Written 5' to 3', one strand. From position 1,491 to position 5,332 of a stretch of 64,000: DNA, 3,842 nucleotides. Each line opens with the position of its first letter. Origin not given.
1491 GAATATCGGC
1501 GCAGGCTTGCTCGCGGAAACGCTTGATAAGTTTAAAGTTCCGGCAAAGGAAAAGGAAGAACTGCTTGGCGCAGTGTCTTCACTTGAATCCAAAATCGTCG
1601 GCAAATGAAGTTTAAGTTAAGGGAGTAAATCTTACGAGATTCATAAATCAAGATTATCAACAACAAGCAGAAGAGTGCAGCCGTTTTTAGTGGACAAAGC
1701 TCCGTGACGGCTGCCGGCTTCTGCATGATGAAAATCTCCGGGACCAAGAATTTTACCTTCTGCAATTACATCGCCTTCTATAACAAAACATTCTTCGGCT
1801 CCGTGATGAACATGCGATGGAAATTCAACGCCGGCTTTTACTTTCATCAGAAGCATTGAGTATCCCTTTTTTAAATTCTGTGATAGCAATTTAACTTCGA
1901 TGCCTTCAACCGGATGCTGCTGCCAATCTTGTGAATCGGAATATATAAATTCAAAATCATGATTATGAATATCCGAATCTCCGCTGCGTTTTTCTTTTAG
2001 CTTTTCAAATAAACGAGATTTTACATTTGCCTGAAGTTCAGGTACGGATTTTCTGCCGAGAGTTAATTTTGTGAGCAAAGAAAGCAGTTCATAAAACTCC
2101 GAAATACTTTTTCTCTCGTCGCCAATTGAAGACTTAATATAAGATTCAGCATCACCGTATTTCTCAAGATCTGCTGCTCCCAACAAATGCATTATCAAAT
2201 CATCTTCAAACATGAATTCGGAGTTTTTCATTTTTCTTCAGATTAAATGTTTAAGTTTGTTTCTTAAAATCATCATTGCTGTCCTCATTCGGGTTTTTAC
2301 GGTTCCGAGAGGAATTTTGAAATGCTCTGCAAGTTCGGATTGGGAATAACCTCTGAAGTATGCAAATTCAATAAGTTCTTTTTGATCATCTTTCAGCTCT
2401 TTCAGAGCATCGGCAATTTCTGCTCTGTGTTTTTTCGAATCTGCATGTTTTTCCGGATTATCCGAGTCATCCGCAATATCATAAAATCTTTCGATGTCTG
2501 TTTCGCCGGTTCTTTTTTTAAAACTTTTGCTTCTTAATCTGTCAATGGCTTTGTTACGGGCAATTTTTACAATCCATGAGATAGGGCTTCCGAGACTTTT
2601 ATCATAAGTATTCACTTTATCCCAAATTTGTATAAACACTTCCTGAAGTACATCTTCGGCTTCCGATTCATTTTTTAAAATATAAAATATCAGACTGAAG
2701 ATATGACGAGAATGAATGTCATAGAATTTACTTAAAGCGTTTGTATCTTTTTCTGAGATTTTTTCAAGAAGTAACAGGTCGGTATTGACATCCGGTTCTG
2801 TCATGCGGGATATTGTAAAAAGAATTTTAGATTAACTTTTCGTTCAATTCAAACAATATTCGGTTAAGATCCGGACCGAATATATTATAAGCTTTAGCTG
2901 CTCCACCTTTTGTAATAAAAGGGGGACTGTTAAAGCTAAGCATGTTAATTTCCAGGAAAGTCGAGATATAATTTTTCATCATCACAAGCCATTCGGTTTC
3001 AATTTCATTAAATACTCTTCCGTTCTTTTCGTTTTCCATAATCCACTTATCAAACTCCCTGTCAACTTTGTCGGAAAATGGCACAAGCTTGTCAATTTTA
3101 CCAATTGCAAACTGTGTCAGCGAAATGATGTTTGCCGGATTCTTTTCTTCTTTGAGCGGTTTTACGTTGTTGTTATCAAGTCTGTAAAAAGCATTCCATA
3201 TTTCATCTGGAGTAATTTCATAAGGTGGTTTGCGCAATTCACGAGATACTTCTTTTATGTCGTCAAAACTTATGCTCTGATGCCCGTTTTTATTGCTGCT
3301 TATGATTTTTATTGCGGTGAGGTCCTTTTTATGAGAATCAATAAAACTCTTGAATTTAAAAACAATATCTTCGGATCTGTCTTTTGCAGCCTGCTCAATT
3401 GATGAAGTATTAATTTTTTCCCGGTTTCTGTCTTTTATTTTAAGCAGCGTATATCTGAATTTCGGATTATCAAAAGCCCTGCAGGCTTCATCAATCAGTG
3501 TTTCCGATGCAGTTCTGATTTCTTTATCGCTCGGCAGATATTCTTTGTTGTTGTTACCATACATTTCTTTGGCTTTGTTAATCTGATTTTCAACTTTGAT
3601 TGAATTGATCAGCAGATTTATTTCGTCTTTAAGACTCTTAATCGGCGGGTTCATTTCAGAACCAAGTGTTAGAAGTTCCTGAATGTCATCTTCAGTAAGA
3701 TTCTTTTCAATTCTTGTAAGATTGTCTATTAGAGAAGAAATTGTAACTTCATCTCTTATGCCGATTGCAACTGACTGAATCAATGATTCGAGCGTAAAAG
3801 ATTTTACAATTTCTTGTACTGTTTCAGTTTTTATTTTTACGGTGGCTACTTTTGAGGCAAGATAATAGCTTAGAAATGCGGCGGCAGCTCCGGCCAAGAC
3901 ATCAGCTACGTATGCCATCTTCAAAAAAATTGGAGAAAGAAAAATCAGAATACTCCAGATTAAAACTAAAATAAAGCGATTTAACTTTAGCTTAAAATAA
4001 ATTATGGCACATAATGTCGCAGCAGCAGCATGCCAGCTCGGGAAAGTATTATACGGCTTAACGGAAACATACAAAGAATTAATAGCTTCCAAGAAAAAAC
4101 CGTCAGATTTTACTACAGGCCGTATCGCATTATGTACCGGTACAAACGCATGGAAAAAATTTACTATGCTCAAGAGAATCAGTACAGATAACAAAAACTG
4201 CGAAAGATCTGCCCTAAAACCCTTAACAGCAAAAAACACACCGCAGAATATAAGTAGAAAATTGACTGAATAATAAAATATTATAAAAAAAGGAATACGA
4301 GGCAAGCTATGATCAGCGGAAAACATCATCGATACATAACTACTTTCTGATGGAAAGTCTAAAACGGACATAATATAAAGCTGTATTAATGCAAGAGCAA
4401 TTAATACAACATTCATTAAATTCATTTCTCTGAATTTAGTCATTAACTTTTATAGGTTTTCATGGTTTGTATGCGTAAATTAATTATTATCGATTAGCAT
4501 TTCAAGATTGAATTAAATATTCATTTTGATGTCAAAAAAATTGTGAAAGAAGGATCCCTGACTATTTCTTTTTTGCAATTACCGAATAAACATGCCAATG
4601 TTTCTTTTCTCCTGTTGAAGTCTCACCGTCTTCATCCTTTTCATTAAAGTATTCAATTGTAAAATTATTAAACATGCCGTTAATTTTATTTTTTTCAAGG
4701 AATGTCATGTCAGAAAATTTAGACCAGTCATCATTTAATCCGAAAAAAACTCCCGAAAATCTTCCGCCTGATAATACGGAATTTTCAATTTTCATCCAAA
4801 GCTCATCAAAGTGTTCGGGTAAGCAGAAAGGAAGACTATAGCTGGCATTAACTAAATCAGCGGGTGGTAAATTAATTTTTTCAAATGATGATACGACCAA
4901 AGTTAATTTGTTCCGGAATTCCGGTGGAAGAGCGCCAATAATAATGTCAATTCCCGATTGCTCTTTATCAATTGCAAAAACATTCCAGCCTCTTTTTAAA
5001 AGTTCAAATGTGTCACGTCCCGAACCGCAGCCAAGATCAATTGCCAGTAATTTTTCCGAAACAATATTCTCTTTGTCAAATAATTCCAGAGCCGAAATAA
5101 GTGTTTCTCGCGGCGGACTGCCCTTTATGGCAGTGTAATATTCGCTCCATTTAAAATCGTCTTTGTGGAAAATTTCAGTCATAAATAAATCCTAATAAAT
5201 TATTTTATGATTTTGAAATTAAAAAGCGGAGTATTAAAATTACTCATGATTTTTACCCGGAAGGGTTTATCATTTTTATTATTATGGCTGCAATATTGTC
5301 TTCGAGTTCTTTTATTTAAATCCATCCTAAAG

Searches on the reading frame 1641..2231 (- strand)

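Call 56: search_protein_families(library=pfam, proteins=[window:1641-2231:-], max_evalue=0.0001)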
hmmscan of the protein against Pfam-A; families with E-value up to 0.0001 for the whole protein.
window:1641-2231:- (196 aa): 2 families
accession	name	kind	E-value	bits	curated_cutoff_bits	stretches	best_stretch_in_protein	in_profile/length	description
PF12973.13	Cupin_7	-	1.4e-16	60.6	27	1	98-189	8-99/105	ChrR Cupin-like domain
PF07883.17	Cupin_2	-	3.6e-07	30.2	27.2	1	128-188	2-66/70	Cupin domain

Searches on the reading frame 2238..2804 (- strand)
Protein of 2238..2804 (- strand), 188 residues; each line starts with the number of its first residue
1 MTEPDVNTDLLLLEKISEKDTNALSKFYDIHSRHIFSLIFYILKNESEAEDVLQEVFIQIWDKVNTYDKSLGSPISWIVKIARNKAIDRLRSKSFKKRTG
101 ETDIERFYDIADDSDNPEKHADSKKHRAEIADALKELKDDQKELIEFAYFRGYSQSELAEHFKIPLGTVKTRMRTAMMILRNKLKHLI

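Call 56: search_protein_families(library=pfam, proteins=[window:2238-2804:-], max_evalue=0.0001)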
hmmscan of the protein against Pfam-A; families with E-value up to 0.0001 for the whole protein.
window:2238-2804:- (188 aa): 4 families
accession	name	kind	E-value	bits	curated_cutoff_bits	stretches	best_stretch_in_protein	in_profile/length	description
PF04542.20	Sigma70_r2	-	2.2e-17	63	24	1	28-94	2-69/71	Sigma-70 region 2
PF04545.22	Sigma70_r4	-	4.5e-12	45.7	24.1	1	133-181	1-49/50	Sigma-70, region 4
PF07638.17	Sigma70_ECF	-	2.4e-11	44.3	21.1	1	79-184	80-183/185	ECF sigma factor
PF08281.18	Sigma70_r4_2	-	2.4e-09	37.1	25.7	1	128-177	2-51/54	Sigma-70, region 4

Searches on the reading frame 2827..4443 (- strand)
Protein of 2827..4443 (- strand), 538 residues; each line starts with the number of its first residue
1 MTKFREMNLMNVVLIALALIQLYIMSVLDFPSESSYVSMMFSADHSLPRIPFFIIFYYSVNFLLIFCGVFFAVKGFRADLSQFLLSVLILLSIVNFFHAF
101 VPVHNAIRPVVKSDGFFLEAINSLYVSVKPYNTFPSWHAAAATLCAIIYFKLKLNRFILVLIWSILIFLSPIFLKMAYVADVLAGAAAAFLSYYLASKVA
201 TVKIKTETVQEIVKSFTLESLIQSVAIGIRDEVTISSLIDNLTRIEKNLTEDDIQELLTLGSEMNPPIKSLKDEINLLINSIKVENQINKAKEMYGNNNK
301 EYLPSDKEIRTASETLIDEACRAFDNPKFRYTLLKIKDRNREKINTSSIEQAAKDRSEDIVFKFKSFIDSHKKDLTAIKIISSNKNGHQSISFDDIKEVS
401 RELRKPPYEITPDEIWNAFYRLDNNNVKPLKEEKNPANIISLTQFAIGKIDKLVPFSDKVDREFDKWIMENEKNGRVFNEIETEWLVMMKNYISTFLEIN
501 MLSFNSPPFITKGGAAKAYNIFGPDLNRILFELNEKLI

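Call 56: search_protein_families(library=pfam, proteins=[window:2827-4443:-], max_evalue=0.0001)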
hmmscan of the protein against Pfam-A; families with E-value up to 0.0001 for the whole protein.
window:2827-4443:- (538 aa): 3 families
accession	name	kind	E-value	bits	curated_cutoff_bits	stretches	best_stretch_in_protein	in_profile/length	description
PF08463.15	EcoEI_R_C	-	3.1e-23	83.1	24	1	358-537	1-162/163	EcoEI R protein C-terminal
PF14378.12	PAP2_3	-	8.7e-10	39.1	27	1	52-195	30-190/190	PAP2 superfamily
PF01569.27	PAP2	-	2.4e-05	24.5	27.2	1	127-199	47-124/130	PAP2 superfamily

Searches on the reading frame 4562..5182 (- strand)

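Call 56: search_protein_families(library=pfam, proteins=[window:4562-5182:-], max_evalue=0.0001)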
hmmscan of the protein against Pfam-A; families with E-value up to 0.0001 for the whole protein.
window:4562-5182:- (206 aa): 4 families
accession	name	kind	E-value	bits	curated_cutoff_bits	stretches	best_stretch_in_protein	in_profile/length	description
PF13649.12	Methyltransf_25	-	3.6e-06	28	27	1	48-140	2-97/97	Methyltransferase domain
PF08241.18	Methyltransf_11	-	7.4e-06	26.9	21.2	1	49-142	2-93/95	Methyltransferase domain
PF03848.20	TehB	-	6.6e-05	22.9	20.4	1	46-94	33-81/193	Tellurite resistance protein TehB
PF08242.18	Methyltransf_12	-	9.2e-05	23.5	30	0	48-142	1-98/98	Methyltransferase domain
